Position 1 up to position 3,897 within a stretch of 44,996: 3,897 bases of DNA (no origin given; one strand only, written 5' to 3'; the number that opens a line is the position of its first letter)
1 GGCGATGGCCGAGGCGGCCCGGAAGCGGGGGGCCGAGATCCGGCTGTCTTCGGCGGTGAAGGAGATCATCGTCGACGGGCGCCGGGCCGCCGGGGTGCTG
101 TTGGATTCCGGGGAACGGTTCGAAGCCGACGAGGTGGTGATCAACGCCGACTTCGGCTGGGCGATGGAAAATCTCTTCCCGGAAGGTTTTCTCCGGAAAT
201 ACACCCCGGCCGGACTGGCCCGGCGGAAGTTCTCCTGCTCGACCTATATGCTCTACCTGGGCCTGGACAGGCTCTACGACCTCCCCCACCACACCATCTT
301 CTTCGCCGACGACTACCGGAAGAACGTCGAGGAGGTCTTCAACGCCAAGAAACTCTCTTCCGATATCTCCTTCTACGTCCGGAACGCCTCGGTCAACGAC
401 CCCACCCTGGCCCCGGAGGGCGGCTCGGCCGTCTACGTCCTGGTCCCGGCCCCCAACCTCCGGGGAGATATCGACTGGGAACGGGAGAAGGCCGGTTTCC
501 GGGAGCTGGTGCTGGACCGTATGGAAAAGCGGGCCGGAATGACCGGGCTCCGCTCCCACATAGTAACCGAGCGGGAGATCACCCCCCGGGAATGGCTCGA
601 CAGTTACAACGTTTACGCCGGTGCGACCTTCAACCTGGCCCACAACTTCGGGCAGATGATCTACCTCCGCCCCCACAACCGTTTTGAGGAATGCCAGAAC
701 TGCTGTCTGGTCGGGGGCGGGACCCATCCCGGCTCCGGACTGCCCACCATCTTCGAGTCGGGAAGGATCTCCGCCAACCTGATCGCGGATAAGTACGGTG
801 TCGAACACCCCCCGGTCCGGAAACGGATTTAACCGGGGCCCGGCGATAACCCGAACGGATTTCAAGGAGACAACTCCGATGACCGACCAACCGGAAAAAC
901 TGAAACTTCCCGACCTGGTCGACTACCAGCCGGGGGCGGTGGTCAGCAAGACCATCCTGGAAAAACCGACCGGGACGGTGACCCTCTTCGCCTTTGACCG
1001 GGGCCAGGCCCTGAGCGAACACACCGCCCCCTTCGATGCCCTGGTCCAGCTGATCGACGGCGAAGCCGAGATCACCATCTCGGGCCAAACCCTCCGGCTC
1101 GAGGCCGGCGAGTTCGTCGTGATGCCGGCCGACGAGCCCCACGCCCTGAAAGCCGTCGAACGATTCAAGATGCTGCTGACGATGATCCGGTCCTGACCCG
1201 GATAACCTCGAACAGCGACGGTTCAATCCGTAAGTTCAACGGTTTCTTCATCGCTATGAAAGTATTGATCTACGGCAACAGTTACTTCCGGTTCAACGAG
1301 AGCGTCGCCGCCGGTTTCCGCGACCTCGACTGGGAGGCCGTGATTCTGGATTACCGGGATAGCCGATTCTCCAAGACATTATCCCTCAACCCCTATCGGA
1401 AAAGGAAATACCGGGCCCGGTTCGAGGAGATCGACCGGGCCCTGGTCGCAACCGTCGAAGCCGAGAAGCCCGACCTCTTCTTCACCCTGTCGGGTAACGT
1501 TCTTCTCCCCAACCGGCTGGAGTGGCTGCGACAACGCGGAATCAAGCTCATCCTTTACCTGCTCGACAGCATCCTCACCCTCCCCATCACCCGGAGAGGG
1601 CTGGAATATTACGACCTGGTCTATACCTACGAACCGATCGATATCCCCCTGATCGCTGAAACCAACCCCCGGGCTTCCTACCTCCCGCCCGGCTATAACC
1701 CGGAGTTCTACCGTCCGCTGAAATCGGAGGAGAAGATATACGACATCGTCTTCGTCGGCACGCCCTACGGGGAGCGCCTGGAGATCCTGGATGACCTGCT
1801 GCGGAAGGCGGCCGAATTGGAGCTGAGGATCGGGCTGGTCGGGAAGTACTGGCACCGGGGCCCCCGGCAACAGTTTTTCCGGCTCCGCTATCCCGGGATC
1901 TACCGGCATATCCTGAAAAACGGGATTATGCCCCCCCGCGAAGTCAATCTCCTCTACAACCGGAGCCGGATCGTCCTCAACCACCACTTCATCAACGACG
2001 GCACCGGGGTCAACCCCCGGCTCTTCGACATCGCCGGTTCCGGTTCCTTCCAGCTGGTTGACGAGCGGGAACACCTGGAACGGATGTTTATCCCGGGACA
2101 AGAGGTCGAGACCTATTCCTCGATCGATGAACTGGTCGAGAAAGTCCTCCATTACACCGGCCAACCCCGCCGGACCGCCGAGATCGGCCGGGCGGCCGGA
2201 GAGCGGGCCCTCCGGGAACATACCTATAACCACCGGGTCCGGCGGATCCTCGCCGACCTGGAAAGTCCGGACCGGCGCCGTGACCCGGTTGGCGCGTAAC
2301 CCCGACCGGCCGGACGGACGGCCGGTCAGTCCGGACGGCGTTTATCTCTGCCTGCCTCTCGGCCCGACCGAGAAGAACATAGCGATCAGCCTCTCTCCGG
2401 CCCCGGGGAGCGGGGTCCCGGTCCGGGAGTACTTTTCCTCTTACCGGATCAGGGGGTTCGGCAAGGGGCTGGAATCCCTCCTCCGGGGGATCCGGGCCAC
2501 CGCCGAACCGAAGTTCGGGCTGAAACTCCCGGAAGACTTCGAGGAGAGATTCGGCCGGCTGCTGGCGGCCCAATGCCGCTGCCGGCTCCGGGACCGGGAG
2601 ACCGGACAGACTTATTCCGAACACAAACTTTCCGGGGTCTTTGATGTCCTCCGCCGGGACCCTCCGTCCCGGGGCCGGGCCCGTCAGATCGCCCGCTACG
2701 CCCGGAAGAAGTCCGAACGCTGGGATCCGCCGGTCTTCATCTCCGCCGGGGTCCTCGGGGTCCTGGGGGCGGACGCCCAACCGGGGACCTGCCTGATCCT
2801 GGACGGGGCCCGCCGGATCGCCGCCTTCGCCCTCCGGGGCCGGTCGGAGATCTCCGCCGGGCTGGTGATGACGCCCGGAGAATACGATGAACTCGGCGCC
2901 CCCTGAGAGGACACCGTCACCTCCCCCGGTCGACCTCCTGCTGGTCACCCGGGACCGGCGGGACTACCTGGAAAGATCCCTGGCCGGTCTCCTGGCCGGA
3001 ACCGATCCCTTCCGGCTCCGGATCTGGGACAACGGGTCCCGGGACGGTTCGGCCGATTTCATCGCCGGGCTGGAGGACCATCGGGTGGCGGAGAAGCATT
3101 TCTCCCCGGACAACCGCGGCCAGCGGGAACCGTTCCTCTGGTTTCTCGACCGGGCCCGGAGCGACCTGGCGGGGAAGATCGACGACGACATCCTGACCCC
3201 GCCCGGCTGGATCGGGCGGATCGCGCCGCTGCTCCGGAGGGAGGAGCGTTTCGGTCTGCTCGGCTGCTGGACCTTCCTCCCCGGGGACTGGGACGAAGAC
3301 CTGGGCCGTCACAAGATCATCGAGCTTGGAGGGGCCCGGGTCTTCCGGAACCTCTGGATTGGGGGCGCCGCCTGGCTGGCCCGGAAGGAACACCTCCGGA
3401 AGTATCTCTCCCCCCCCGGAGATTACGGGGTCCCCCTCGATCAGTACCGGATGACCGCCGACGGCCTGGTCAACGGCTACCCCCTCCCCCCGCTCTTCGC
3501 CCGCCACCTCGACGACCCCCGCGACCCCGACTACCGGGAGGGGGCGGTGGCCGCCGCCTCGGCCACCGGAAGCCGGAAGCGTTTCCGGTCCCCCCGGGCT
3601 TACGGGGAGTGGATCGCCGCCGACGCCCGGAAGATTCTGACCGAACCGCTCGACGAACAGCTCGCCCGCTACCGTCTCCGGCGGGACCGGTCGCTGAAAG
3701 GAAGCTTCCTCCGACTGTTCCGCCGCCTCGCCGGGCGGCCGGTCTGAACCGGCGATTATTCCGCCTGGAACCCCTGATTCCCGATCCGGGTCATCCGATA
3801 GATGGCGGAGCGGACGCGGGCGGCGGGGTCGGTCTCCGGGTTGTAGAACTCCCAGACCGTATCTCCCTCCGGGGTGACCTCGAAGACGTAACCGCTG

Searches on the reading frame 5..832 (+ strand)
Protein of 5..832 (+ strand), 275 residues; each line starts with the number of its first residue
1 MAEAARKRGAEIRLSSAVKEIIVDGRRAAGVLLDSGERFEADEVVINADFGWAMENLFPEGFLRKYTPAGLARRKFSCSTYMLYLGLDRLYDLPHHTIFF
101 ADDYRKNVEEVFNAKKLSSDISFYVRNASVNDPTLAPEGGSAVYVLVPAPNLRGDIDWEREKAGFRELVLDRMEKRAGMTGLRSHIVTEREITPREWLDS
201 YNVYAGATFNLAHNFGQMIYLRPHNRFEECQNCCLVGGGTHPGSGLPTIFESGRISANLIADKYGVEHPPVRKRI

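Call 20: search_protein_families(library=pfam, proteins=[window:5-832:+])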
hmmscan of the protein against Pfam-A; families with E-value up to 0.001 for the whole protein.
window:5-832:+ (275 aa): 2 families
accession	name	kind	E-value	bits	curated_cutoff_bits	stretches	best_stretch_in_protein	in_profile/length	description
PF01593.30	Amino_oxidase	-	8.5e-06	25.7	19.8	1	3-260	212-442/443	Flavin containing amine oxidoreductase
PF01266.30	DAO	-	0.00038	20.5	27.9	0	1-52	155-205/353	FAD dependent oxidoreductase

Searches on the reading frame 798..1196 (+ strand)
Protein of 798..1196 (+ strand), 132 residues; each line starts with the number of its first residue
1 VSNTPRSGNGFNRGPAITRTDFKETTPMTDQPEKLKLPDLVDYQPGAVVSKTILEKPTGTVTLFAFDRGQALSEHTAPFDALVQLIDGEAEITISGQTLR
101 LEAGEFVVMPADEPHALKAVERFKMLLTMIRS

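Call 20: search_protein_families(library=pfam, proteins=[window:798-1196:+])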
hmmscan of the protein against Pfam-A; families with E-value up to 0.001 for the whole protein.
window:798-1196:+ (132 aa): 4 families
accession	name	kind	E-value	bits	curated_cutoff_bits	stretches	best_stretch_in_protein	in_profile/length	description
PF07883.17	Cupin_2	-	1.5e-08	34.7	27.2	1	66-123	5-64/70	Cupin domain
PF02311.25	AraC_binding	-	2.5e-05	24.5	21.1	1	67-121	11-65/135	AraC-like ligand binding domain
PF05899.18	Cupin_3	-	0.00011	22.2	23.5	1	76-121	22-68/74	EutQ-like cupin domain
PF12852.13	Cupin_6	-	0.00047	20.4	26.7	1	81-119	36-76/183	Cupin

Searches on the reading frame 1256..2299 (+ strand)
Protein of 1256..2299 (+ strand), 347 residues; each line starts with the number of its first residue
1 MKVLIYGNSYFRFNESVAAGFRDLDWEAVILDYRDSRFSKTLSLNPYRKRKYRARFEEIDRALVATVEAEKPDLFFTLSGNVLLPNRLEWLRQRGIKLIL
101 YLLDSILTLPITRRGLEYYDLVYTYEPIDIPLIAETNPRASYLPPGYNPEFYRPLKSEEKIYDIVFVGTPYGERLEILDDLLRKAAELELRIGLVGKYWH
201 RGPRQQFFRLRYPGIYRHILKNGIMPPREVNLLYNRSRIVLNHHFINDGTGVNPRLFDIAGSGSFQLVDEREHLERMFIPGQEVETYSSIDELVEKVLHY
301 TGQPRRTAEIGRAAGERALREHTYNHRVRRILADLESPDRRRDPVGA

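Call 20: search_protein_families(library=pfam, proteins=[window:1256-2299:+])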
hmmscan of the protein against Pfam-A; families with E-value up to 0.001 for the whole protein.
window:1256-2299:+ (347 aa): 1 family
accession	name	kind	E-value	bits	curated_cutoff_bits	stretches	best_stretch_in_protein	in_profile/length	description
PF13524.12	Glyco_trans_1_2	-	1.5e-31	109.7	25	1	181-333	5-144/144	Glycosyl transferase-like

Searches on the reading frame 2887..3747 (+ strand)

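Call 20: search_protein_families(library=pfam, proteins=[window:2887-3747:+])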
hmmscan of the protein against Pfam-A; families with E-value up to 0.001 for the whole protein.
window:2887-3747:+ (286 aa): 1 family
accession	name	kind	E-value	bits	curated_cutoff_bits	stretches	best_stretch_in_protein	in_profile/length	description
PF00535.33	Glycos_transf_2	-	2.9e-08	34.3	23.3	1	19-142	4-129/168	Glycosyl transferase family 2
